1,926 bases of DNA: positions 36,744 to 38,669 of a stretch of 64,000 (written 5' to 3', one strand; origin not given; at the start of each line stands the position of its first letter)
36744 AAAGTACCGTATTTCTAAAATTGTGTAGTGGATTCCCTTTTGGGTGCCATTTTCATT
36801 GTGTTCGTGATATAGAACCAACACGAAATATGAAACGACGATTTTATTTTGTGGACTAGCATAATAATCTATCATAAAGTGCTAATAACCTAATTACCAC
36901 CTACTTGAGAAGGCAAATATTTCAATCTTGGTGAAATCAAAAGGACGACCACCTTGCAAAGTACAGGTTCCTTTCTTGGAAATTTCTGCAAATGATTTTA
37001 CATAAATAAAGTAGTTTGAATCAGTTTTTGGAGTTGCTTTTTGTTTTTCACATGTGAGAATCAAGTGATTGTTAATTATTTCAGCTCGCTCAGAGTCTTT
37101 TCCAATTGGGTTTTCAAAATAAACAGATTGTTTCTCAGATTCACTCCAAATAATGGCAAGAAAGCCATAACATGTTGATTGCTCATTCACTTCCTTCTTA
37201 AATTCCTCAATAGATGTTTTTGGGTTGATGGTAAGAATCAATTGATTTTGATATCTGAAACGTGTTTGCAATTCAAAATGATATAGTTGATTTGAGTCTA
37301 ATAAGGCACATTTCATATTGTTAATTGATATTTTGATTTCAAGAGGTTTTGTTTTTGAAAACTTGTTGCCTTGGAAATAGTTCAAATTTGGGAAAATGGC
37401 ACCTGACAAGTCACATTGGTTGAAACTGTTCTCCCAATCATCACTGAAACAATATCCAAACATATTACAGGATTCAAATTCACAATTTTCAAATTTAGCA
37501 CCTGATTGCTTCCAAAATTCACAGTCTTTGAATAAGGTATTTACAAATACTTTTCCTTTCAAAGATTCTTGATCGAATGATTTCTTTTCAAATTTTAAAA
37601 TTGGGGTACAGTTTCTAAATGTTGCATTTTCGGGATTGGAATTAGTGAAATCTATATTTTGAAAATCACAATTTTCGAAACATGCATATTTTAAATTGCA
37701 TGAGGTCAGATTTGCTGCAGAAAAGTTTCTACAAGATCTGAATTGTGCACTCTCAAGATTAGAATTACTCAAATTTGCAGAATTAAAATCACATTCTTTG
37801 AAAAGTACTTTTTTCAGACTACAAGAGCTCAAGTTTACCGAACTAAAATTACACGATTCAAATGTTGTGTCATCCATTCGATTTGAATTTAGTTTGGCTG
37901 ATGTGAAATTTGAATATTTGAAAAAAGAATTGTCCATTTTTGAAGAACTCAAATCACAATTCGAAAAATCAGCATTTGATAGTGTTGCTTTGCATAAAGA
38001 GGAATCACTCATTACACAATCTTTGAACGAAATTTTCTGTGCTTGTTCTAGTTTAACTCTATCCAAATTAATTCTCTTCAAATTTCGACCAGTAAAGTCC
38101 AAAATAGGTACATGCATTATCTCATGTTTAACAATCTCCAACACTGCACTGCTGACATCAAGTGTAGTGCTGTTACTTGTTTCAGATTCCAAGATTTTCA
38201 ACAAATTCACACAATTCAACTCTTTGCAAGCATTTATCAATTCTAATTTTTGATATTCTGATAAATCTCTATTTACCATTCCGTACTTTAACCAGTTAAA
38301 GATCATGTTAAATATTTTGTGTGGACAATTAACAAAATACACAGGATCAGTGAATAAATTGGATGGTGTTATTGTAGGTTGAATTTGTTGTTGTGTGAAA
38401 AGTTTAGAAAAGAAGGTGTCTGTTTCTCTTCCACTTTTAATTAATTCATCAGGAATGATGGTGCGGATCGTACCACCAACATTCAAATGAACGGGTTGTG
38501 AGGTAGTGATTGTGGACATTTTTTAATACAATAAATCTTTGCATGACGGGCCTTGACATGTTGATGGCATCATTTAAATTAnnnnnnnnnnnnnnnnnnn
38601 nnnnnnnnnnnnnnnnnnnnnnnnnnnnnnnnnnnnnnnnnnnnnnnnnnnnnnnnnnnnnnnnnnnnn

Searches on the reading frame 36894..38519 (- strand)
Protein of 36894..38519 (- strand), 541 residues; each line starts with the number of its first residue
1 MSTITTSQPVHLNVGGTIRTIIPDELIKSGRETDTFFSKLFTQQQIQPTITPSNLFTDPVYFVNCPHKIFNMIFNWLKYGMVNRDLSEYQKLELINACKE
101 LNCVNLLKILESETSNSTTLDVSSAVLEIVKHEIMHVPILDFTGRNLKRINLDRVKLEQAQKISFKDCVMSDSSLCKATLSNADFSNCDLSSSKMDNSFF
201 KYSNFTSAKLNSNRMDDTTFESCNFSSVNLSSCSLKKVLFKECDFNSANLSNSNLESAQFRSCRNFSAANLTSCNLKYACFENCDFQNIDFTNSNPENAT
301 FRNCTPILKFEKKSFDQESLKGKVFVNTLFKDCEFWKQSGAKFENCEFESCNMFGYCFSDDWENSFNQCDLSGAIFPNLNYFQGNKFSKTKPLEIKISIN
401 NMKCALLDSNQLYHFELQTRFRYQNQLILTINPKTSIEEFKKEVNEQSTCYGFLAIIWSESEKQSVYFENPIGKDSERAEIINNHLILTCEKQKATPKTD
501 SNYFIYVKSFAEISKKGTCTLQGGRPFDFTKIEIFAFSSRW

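Call 20: search_protein_families(library=pfam, proteins=[window:36894-38519:-], max_evalue=0.01)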
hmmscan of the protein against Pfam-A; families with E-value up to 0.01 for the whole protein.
window:36894-38519:- (541 aa): 5 families
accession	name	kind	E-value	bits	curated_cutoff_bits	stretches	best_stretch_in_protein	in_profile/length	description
PF13599.13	Pentapeptide_4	-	1.5e-24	86.3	38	4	194-263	2-71/78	Pentapeptide repeat region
PF00805.28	Pentapeptide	-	1e-20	73.4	20.2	6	240-277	3-39/40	Pentapeptide repeats (8 copies)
PF13576.12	Pentapeptide_3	-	4.5e-13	49.6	27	1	220-264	1-48/48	Pentapeptide repeats (9 copies)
PF23894.2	LD_SV2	-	1.3e-07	32.3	29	1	197-265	24-87/92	SV2A/B/C luminal domain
PF02214.28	BTB_2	-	0.0011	19.8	21.4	1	10-96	1-76/94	BTB/POZ domain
